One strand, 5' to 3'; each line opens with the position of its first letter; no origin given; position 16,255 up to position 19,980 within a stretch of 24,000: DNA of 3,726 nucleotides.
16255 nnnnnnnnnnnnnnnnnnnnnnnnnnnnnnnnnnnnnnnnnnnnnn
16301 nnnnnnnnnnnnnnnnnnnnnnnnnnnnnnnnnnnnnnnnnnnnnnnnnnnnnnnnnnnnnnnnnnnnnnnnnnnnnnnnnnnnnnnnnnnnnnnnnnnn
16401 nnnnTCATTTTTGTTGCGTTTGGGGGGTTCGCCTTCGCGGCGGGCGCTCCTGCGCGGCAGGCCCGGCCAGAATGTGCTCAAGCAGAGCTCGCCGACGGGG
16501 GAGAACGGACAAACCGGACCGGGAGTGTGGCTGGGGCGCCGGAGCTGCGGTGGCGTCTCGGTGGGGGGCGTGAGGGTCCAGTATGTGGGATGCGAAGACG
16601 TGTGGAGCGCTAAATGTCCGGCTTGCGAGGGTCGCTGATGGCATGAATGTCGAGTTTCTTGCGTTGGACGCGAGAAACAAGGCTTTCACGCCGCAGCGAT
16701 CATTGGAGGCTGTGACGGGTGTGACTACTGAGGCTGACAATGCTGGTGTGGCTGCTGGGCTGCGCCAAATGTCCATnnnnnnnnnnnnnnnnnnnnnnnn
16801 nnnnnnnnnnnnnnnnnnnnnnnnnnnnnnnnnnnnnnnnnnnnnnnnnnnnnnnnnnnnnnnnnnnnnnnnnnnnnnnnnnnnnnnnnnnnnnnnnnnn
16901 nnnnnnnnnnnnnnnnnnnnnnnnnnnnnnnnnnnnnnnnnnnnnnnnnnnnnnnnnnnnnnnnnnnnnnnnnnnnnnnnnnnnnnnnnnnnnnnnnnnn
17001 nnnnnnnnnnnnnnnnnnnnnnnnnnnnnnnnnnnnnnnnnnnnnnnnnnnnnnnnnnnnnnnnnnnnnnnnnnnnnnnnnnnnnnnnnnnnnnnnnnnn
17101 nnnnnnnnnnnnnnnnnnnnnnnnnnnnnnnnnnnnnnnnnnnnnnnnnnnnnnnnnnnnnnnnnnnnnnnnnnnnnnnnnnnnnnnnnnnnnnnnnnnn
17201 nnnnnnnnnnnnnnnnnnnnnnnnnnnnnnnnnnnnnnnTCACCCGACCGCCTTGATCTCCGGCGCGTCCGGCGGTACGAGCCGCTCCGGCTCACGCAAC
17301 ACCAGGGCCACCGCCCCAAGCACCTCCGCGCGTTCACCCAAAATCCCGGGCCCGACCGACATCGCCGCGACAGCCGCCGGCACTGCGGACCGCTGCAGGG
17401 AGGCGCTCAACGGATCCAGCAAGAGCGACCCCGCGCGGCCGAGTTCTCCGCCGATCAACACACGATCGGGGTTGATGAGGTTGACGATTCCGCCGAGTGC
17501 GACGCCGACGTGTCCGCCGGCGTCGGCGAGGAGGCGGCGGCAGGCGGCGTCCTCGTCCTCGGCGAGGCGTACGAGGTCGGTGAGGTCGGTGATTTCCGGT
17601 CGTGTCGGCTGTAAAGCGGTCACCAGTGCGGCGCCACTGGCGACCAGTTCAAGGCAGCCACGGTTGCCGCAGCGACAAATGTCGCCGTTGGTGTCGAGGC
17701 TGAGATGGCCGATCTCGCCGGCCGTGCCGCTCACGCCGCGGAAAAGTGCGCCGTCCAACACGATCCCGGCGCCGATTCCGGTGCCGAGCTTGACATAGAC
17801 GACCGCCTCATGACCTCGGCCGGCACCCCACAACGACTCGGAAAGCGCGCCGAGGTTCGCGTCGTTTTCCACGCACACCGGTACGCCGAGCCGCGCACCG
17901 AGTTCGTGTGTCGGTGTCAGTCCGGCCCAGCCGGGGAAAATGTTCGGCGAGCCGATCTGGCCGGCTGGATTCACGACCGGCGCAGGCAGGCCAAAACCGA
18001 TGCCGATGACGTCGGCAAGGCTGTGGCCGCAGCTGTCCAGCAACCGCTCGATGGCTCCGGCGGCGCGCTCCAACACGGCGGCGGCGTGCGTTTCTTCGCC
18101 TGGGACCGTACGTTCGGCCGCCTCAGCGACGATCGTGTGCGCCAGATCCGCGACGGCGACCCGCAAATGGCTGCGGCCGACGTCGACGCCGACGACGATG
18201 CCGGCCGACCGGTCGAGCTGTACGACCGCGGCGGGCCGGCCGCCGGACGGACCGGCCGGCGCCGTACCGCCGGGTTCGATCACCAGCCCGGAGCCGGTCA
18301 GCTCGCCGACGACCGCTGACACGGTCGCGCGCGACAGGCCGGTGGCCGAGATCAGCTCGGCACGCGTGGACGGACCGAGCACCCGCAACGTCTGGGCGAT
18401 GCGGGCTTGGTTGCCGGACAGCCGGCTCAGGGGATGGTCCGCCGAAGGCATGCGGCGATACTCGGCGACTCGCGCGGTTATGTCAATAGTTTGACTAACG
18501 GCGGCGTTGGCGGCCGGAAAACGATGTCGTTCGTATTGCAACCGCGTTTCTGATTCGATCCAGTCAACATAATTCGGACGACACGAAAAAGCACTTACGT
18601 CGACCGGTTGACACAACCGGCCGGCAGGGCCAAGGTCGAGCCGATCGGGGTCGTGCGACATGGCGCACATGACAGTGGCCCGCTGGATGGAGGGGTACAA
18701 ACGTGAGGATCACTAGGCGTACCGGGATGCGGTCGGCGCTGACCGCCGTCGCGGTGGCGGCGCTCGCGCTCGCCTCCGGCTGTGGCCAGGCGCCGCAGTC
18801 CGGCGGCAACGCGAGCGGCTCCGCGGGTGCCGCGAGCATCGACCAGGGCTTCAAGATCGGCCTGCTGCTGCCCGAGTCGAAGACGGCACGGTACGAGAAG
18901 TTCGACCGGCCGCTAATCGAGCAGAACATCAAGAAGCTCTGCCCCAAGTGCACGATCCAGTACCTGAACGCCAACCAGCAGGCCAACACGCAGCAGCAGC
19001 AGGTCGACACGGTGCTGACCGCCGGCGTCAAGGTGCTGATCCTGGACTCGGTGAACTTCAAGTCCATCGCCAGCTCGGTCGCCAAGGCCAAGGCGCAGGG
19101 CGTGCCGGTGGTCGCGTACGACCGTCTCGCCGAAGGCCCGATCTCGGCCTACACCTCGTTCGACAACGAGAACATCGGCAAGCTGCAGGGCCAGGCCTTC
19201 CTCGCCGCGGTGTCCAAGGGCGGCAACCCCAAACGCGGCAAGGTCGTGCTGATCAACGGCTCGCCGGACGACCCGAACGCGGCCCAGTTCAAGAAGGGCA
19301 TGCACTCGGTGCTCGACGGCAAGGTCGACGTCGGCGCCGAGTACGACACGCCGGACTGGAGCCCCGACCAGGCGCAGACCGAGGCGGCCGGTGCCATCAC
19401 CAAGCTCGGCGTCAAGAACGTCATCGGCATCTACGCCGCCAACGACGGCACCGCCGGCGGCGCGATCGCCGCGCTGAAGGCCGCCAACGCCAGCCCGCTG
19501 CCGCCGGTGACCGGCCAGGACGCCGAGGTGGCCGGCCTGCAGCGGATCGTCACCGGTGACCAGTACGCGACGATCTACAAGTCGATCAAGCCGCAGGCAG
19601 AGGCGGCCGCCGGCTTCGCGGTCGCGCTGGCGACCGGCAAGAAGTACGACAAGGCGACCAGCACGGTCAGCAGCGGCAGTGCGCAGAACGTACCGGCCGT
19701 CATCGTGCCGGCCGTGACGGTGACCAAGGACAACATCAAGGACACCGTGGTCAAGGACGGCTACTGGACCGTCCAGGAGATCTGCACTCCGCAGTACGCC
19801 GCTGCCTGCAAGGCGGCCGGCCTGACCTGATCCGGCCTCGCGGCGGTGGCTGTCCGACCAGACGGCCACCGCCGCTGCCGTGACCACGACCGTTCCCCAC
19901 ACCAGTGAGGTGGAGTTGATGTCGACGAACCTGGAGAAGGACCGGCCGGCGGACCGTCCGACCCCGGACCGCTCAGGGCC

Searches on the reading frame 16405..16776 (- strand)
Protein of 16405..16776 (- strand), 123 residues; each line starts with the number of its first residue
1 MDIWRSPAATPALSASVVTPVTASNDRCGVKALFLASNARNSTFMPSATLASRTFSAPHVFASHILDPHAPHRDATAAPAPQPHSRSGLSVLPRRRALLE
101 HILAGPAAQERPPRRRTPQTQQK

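Call 17: find_homologous_proteins(query=window:16405-16776:-, max_evalue=0.001)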
Query window:16405-16776:-: 113 candidates shared short words with the query, none scored E <= 0.001.

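Call 103: find_encoding_contigs(protein=window:16405-16776:-, flank=5000)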
Protein window:16405-16776:- (123 aa): no gene with exactly this product is on record in the collection.

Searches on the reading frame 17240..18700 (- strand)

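Call 16: search_protein_families(library=pfam, proteins=[window:17240-18700:-])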
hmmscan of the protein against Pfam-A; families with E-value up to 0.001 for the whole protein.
window:17240-18700:- (486 aa): 2 families
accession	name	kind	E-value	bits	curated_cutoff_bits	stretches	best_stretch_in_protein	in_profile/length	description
PF00480.26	ROK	-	1e-59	203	22.9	1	170-469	2-293/294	ROK family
PF12802.13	MarR_2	-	7.6e-05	23.2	27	1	94-140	3-50/61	MarR family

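Call 98: search_protein_families(library=pfam, proteins=[L042:4115-4306:+], max_evalue=0.01)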
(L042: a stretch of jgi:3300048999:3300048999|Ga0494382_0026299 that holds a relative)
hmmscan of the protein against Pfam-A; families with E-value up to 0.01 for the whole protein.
L042:4115-4306:+ (63 aa): 0 families

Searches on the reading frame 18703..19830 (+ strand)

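Call 16: search_protein_families(library=pfam, proteins=[window:18703-19830:+])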
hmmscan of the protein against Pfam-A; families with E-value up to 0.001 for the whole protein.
window:18703-19830:+ (375 aa): 2 families
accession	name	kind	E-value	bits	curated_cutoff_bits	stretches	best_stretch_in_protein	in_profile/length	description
PF13407.12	Peripla_BP_4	-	6e-59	200.1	35.1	1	52-314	1-258/258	Periplasmic binding protein domain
PF00532.27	Peripla_BP_1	-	4.8e-07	30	22.2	1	51-262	3-205/281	Periplasmic binding proteins and sugar binding domain of LacI family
